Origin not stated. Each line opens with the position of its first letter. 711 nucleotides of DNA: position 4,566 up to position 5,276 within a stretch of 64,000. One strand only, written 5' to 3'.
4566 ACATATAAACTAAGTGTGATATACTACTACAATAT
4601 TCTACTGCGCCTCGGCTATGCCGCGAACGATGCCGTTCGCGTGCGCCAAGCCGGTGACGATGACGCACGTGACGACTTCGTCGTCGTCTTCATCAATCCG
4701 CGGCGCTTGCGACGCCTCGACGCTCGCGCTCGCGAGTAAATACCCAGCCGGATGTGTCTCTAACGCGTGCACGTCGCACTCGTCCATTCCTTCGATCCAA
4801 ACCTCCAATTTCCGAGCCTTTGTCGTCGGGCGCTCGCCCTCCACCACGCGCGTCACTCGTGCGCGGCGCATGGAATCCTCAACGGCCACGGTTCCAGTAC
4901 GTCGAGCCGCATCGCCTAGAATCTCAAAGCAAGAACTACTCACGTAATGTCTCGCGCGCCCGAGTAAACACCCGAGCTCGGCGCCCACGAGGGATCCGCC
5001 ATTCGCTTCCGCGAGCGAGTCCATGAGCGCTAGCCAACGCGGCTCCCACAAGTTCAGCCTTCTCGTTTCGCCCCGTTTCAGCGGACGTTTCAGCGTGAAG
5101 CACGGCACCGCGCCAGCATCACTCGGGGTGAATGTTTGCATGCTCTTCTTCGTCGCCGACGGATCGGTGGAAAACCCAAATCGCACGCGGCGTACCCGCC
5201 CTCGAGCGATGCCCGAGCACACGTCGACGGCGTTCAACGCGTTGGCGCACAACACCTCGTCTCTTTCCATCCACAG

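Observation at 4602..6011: Unusual fusion of a TraB-family domain with a LON N-terminal (substrate-binding) domain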

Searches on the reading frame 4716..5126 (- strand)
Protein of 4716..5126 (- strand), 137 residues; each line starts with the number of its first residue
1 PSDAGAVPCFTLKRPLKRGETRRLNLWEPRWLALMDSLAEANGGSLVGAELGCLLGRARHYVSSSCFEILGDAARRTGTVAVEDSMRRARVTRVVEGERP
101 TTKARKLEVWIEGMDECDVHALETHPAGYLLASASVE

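Call 13: search_solved_structures(query=A2, max_evalue=10, show_alignments=4)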
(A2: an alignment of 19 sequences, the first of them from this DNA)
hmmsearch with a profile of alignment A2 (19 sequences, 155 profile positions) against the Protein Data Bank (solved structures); distinct sequences matched with E-value up to 10: 0.

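Call 29: predict_structure(alignment_id=A2)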
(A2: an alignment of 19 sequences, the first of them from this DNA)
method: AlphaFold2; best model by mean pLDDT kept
length: 137 residues; sequences in the alignment: 19
mean_pLDDT: 86.3   pTM: 0.77
mean pLDDT of the five models: 86.3, 85.6, 79.9, 77.4, 77.3
residues with pLDDT >= 90: 91; 70-90: 21; 50-70: 22; < 50: 3
segments of 3 or more residues with pLDDT < 50: 68-70
pLDDT, mean of each block of 10 residues (from residue 1): 82 95 95 96 96 83 51 60 92 95 94 95 90 81
secondary structure, 60 per line:
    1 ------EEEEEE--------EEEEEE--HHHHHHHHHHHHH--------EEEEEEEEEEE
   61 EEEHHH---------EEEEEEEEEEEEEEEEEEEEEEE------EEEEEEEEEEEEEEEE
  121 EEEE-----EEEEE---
elements in order: E7-12 E21-26 H29-41 E50-63 E76-98 E105-124 E130-134

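Call 37: search_protein_representatives(alignment_id=A2)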
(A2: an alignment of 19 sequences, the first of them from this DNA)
Query: 19 sequences, 155 profile positions. Proteins with E-value up to 0.001 (for the whole library): 122; up to 1e-10: 81; up to 1e-30: 29. The best 122 are listed.
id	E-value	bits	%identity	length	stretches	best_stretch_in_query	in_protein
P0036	3.6e-60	218.9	-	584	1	4-154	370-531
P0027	6.7e-59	214.7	-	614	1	3-154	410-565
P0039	2.9e-58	212.7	-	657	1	3-154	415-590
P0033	1.1e-57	210.7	-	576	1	4-154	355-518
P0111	3.9e-57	209.0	-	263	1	4-154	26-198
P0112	7.4e-55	201.6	-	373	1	3-143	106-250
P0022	9.4e-55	201.3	-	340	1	5-153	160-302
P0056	1.5e-53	197.3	-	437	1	3-136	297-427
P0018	2.9e-53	196.4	-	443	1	3-154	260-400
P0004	4.4e-51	189.3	-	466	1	4-153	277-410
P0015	1.3e-50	187.8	-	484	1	3-153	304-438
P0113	1.8e-49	184.1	-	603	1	4-154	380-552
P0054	6.7e-49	182.3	-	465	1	4-154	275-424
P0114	1.4e-43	164.9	-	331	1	3-154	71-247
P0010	3.8e-43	163.6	-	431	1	2-154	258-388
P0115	1.2e-41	158.7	-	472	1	5-151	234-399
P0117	1.4e-39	152.0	-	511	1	5-154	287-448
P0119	1.0e-35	139.4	-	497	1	5-154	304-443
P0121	9.3e-34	133.1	-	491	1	3-154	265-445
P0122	1.3e-33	132.6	-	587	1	4-154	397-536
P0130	1.9e-28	115.8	-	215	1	5-145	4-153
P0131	5.7e-27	111.0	-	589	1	6-154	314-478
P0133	2.3e-26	109.0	-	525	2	94-153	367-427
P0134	6.5e-26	107.6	-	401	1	7-134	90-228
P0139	6.0e-23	98.0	-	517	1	5-154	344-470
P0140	8.9e-22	94.1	-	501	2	4-64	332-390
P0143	1.6e-20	90.1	-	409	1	5-154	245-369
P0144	1.9e-20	89.8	-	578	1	6-153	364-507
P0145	2.6e-20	89.4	-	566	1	4-153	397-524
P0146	7.1e-20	88.0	-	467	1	4-153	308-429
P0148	5.3e-19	85.1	-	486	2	4-65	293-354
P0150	5.0e-18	81.9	-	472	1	3-152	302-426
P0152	1.6e-17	80.4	-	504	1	6-153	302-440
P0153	2.7e-17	79.6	-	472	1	5-154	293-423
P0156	2.7e-16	76.3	-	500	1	4-151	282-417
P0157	6.5e-16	75.1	-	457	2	5-61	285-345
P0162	5.8e-15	72.0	-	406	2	5-63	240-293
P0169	4.7e-13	65.8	-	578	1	4-152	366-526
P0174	7.0e-12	62.0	-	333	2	20-40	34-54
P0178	2.1e-10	57.2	-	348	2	5-61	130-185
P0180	2.1e-10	57.2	-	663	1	6-148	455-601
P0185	1.1e-08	51.7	-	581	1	6-66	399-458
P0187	2.6e-08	50.4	-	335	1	3-65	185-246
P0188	4.8e-08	49.5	-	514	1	6-136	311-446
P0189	5.2e-08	49.4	-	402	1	6-66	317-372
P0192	2.9e-07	47.0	-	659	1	7-55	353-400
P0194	6.0e-07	46.0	-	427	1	6-113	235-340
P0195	6.6e-07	45.8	-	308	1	7-105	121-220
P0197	8.6e-07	45.5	-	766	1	4-44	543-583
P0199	1.6e-06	44.6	-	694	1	6-67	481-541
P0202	4.1e-06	43.2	-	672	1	5-55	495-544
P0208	4.8e-05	39.8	-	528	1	4-48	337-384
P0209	5.4e-05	39.6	-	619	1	5-50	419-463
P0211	1.5e-04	38.2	-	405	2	4-39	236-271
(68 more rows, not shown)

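Call 41: list_cluster_members(proteins=[P0117, P0121, P0139, P0145, P0152, P0169, P0180, P0197, P0199, P0162])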
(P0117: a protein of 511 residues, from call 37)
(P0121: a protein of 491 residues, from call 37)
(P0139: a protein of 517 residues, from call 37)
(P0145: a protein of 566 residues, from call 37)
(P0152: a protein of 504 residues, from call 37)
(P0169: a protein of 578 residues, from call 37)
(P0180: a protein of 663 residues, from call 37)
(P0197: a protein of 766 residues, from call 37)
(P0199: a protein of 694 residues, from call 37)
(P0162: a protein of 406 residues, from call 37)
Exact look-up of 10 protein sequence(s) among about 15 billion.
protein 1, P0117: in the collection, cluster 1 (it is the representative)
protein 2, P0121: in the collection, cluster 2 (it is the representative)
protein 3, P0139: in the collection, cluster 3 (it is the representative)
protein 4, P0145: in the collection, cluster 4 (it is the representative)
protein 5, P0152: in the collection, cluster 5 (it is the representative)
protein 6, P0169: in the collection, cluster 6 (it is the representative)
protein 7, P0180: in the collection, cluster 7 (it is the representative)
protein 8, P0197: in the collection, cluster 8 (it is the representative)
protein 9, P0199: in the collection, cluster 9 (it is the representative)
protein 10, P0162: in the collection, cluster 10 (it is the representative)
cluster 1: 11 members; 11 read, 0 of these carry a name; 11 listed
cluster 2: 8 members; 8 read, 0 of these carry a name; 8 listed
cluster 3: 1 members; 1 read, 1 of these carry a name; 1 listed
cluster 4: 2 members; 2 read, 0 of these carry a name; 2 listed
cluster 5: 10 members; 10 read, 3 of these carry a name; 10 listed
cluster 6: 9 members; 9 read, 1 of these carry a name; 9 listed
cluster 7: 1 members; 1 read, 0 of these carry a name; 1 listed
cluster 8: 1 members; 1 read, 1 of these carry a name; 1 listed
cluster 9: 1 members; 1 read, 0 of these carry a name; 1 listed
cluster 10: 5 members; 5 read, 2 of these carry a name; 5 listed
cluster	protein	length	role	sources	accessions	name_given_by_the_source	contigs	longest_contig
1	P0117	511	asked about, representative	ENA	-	-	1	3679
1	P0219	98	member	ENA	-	-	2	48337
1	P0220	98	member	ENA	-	-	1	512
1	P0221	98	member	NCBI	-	-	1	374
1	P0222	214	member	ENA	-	-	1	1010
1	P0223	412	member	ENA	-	-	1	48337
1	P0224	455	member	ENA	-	-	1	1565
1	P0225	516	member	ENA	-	-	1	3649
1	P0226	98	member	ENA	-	-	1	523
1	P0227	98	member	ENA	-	-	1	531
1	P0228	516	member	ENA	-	-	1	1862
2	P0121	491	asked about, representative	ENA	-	-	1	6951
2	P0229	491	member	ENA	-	-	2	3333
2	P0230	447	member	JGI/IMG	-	-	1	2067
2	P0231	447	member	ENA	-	-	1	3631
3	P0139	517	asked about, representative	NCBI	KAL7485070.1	hypothetical protein ACHAW6_012796 [Cyclotella cf. meneghiniana]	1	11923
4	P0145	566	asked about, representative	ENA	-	-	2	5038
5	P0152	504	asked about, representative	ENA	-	-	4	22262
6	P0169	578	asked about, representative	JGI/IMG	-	-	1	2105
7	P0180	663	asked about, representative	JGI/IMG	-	-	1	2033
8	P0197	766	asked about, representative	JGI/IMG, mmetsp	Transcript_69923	Transcript_69923/g.194479 ORF Transcript_69923/g.194479 Transcript_69923/m.194479 ...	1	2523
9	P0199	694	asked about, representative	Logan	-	-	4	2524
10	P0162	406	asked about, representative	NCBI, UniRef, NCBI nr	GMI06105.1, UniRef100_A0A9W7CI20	hypothetical protein TrLO_g2313 [Triparma laevis f. longispina] | TraB family protein n=1 Tax=Triparma laevis f. longispina TaxID=1714387 ...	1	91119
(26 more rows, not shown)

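Call 42: search_protein_families(library=pfam, proteins=[P0180, P0185, P0188, P0192, P0194, P0197, P0199, P0202, P0208, P0209], max_evalue=0.1)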
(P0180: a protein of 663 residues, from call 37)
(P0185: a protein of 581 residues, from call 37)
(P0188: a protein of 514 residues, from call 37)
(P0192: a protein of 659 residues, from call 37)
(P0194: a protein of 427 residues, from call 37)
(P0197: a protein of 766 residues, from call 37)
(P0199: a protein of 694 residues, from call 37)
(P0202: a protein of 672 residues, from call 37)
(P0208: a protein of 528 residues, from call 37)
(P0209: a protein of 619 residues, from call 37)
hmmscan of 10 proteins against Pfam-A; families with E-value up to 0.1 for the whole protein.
P0180 (663 aa): 2 families
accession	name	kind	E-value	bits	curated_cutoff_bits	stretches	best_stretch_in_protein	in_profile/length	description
PF24092.1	DUF7373_C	-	0.046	14.4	27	0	344-402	55-115/146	Domain of unknown function (DUF7373) C-terminal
PF20798.2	NleE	-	0.074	13.1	27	0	449-485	72-106/199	Cysteine methyltransferase effector NleE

P0185 (581 aa): 0 families

P0188 (514 aa): 0 families

P0192 (659 aa): 0 families

P0194 (427 aa): 0 families

P0197 (766 aa): 0 families

P0199 (694 aa): 0 families

P0202 (672 aa): 0 families

P0208 (528 aa): 0 families

P0209 (619 aa): 0 families

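Call 43: search_protein_families(library=pfam, proteins=[P0130, P0134, P0174, P0178, P0187, P0195, P0211, P0144, P0143, P0189], max_evalue=0.1)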
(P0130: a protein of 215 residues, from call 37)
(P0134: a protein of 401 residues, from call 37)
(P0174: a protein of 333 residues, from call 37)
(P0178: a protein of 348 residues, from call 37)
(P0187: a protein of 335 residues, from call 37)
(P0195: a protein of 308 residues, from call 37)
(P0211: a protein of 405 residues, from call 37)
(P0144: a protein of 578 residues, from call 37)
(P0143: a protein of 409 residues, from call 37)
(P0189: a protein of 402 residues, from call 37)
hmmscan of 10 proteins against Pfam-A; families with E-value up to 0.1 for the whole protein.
P0130 (215 aa): 0 families

P0134 (401 aa): 0 families

P0174 (333 aa): 1 family
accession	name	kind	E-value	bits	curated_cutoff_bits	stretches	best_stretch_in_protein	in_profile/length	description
PF21597.2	TetR_C_43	-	0.029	15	27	1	170-213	54-97/105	Transcriptional regulator SbtR-like, C-terminal domain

P0178 (348 aa): 0 families

P0187 (335 aa): 0 families

P0195 (308 aa): 0 families

P0211 (405 aa): 0 families

P0144 (578 aa): 1 family
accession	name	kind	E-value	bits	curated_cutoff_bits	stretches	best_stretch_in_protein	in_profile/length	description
PF01963.22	TraB_PrgY_gumN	-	2.3e-05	24.8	26.8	1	123-163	9-51/263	TraB/PrgY/gumN family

P0143 (409 aa): 1 family
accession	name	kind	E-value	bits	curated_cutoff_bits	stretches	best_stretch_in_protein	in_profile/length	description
PF02190.22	LON_substr_bdg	-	0.017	15.5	28.7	0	247-369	2-110/200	ATP-dependent protease La (LON) substrate-binding domain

P0189 (402 aa): 1 family
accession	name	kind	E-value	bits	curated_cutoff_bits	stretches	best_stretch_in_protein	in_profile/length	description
PF01963.22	TraB_PrgY_gumN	-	0.0015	18.8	26.8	1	47-90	6-51/263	TraB/PrgY/gumN family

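Call 44: search_protein_families(library=pfam, proteins=[P0139, P0140, P0145, P0146, P0148, P0150, P0152, P0153, P0156, P0157], max_evalue=0.1)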
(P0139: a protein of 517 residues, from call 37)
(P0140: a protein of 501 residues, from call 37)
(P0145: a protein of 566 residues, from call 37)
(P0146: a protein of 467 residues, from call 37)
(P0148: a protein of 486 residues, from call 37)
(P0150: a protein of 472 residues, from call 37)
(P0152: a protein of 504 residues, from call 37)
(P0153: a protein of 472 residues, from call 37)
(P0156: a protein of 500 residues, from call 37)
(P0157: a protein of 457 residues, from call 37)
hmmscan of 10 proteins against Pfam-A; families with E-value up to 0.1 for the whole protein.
P0139 (517 aa): 2 families
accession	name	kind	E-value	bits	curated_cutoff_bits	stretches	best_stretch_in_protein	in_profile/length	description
PF01963.22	TraB_PrgY_gumN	-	0.00022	21.6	26.8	1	57-96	9-50/263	TraB/PrgY/gumN family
PF02190.22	LON_substr_bdg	-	0.0031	17.9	28.7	1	347-492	3-136/200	ATP-dependent protease La (LON) substrate-binding domain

P0140 (501 aa): 1 family
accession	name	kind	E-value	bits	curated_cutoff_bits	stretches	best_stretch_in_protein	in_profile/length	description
PF01963.22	TraB_PrgY_gumN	-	6.7e-05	23.3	26.8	1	70-154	9-95/263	TraB/PrgY/gumN family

P0145 (566 aa): 2 families
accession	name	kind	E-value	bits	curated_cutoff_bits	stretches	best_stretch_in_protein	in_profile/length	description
PF01963.22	TraB_PrgY_gumN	-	0.0042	17.4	26.8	1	124-166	9-55/263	TraB/PrgY/gumN family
PF02190.22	LON_substr_bdg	-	0.0051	17.2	28.7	1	399-525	1-110/200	ATP-dependent protease La (LON) substrate-binding domain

P0146 (467 aa): 2 families
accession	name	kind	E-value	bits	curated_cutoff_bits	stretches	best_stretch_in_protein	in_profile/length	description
PF02190.22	LON_substr_bdg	-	0.00012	22.4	28.7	1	311-443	2-123/200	ATP-dependent protease La (LON) substrate-binding domain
PF01963.22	TraB_PrgY_gumN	-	0.029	14.7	26.8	0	46-86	11-51/263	TraB/PrgY/gumN family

P0148 (486 aa): 1 family
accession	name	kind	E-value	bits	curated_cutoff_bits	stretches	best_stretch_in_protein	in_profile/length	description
PF01963.22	TraB_PrgY_gumN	-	8.6e-07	29.5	26.8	1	50-137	8-85/263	TraB/PrgY/gumN family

P0150 (472 aa): 1 family
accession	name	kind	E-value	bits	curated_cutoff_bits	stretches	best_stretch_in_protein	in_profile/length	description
PF01963.22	TraB_PrgY_gumN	-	1.2e-06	29.1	26.8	1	51-101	5-62/263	TraB/PrgY/gumN family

P0152 (504 aa): 1 family
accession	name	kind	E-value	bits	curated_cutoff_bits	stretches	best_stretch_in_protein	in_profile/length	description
PF01963.22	TraB_PrgY_gumN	-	0.00049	20.5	26.8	1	50-93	12-57/263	TraB/PrgY/gumN family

P0153 (472 aa): 1 family
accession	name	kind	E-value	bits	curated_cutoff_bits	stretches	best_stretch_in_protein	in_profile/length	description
PF01963.22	TraB_PrgY_gumN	-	5.4e-06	26.9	26.8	1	57-107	10-62/263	TraB/PrgY/gumN family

P0156 (500 aa): 1 family
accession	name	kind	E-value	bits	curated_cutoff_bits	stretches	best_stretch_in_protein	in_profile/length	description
PF02190.22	LON_substr_bdg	-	0.00083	19.8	28.7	1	284-385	1-87/200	ATP-dependent protease La (LON) substrate-binding domain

P0157 (457 aa): 1 family
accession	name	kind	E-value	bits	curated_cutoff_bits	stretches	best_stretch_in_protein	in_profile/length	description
PF20062.4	DUF6461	-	0.0081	16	23.2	0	43-124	7-90/215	Family of unknown function (DUF6461)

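Call 62: list_cluster_members(proteins=[P0185, P0188, P0192, P0202, P0209, P0131, P0122, P0119, P0115, P0133])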
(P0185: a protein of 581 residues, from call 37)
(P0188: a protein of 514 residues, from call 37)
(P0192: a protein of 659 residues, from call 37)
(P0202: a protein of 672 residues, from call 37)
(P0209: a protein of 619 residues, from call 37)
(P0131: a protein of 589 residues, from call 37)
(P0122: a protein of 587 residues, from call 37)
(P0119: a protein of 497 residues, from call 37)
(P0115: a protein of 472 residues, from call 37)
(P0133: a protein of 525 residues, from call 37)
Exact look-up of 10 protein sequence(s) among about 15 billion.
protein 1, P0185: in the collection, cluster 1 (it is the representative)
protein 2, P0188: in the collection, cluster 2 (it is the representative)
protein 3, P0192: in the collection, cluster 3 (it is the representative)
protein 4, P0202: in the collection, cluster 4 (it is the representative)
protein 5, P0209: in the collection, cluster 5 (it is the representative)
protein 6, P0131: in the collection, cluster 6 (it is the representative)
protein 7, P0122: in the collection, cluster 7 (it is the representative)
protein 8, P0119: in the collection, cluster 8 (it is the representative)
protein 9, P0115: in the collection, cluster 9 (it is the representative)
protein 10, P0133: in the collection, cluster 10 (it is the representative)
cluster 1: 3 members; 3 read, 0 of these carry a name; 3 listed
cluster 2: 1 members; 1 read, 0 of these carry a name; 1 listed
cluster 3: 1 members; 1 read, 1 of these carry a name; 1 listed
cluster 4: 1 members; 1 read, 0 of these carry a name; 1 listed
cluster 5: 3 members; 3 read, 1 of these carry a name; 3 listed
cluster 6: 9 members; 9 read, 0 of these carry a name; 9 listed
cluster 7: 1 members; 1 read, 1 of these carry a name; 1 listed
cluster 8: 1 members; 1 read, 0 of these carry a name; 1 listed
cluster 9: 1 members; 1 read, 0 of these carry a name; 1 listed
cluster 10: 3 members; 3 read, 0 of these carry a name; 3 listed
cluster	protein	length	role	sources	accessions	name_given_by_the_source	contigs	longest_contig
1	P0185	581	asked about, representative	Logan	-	-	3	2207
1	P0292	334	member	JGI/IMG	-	-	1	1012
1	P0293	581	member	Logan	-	-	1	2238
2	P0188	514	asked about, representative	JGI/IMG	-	-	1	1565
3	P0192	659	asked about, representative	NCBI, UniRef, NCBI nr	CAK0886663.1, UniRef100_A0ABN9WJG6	unnamed protein product [Prorocentrum cordatum] | Uncharacterized protein n=1 Tax=Prorocentrum cordatum TaxID=2364126 RepID=A0ABN9WJG6_9DINO | unnamed protein product [Polarella glacialis]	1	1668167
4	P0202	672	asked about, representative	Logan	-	-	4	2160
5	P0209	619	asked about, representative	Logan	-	-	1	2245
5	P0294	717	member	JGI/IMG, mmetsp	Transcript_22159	Transcript_22159/g.76003 ORF Transcript_22159/g.76003 Transcript_22159/m.76003 ...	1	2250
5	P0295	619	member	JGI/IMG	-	-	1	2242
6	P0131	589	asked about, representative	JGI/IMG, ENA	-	-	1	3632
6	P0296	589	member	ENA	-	-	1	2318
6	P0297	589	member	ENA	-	-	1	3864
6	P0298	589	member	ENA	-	-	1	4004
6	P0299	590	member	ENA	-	-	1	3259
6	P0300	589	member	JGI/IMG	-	-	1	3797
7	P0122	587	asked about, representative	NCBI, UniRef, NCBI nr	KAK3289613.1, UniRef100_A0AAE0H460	hypothetical protein CYMTET_2965 [Cymbomonas tetramitiformis] | TraB domain-containing protein n=1 Tax=Cymbomonas tetramitiformis TaxID=36881 ...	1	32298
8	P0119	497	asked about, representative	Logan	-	-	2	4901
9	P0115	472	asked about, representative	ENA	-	-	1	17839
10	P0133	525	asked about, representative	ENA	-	-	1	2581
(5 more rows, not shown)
